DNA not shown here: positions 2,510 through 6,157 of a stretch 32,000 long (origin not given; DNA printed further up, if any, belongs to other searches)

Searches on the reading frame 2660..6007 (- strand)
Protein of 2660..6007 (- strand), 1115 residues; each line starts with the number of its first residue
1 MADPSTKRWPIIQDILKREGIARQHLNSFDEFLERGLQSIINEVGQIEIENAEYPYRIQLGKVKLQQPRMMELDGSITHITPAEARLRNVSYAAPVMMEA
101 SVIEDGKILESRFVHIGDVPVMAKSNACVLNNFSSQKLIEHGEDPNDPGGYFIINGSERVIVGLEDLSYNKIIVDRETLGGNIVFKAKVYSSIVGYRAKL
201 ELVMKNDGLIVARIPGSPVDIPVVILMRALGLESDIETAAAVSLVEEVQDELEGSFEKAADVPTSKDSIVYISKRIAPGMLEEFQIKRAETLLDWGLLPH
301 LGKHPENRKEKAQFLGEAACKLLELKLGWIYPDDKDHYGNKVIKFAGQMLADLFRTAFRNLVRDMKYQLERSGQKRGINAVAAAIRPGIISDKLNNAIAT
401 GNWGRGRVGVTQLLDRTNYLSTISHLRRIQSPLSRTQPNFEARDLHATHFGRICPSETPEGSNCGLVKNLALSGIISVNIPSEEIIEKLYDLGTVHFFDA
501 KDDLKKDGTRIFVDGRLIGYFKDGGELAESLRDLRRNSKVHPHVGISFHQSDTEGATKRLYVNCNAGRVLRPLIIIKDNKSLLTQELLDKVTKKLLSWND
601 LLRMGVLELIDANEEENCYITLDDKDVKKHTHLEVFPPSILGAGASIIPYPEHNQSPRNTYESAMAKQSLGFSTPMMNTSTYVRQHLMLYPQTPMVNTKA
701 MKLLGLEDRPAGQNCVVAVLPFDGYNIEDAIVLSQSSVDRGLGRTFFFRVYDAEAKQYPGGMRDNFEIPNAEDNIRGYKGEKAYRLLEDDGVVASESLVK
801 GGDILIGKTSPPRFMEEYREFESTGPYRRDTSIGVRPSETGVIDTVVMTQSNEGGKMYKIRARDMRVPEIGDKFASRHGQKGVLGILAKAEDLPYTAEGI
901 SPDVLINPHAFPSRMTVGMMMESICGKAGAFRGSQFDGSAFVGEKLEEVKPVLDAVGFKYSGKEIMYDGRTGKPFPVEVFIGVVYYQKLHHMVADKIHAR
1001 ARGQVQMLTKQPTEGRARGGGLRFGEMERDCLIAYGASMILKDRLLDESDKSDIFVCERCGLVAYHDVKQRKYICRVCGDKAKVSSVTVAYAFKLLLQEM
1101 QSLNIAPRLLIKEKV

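Call 8: search_protein_families(library=pfam, proteins=[window:2660-6007:-])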
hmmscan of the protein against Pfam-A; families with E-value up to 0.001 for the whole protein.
window:2660-6007:- (1115 aa): 7 families
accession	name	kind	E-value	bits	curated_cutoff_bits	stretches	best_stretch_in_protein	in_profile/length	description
PF00562.33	RNA_pol_Rpb2_6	-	1.6e-133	445.9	23.4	1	645-1018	2-373/373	RNA polymerase Rpb2, domain 6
PF04563.20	RNA_pol_Rpb2_1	-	1.7e-49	168.6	28.2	1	21-385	2-196/203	RNA polymerase beta subunit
PF04560.25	RNA_pol_Rpb2_7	-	1.6e-31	109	32.1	1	1020-1110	1-85/87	RNA polymerase Rpb2, domain 7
PF04565.21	RNA_pol_Rpb2_3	-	3e-27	95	21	1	412-473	1-65/68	RNA polymerase Rpb2, domain 3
PF04561.19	RNA_pol_Rpb2_2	-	6.5e-23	81.8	21.7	1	170-343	3-189/190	RNA polymerase Rpb2, domain 2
PF04566.18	RNA_pol_Rpb2_4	-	1.3e-16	60.9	28.7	1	511-577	1-62/62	RNA polymerase Rpb2, domain 4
PF04567.22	RNA_pol_Rpb2_5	-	2.9e-06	28.5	21.1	1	598-630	1-33/66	RNA polymerase Rpb2, domain 5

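Call 62: find_encoding_contigs(protein=window:2660-6007:-, flank=10000, max_places=2)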
Protein window:2660-6007:- (1115 aa): 7 contigs read that carry it; 2 places shown.
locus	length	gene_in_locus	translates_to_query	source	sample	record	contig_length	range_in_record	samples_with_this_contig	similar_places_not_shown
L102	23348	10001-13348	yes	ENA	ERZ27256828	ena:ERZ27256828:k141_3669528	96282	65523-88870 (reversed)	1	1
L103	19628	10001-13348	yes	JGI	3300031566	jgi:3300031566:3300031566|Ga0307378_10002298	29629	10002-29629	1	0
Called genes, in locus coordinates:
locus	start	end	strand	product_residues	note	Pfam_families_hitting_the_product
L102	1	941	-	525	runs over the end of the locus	PF04055:Radical_SAM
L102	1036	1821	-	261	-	PF00731:AIRC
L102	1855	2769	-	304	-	PF00056:Ldh_1_N, PF23542:DUF1512_C (faint), PF02866:Ldh_1_C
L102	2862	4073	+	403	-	PF01969:Ni_insertion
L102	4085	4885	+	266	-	PF02540:NAD_synthase (weak), PF00733:Asn_synthase (weak), PF01171:ATP_bind_3 (faint), PF03054:tRNA_Me_trans (faint), PF06508:QueC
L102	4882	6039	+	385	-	PF00266:Aminotran_5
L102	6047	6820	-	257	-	-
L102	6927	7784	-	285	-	-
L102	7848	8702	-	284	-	-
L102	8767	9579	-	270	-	-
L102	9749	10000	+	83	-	PF01191:RNA_pol_Rpb5_C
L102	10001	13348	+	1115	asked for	PF04563:RNA_pol_Rpb2_1, PF04561:RNA_pol_Rpb2_2, PF04565:RNA_pol_Rpb2_3, PF04566:RNA_pol_Rpb2_4, PF04567:RNA_pol_Rpb2_5 (weak), PF00562:RNA_pol_Rpb2_6, PF04560:RNA_pol_Rpb2_7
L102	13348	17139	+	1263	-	PF04997:RNA_pol_Rpb1_1, PF00623:RNA_pol_Rpb1_2, PF04983:RNA_pol_Rpb1_3, PF05000:RNA_pol_Rpb1_4, PF04998:RNA_pol_Rpb1_5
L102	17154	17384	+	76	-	PF01423:LSM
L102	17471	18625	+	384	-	-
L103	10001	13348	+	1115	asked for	PF04563:RNA_pol_Rpb2_1, PF04561:RNA_pol_Rpb2_2, PF04565:RNA_pol_Rpb2_3, PF04566:RNA_pol_Rpb2_4, PF04567:RNA_pol_Rpb2_5 (weak), PF00562:RNA_pol_Rpb2_6, PF04560:RNA_pol_Rpb2_7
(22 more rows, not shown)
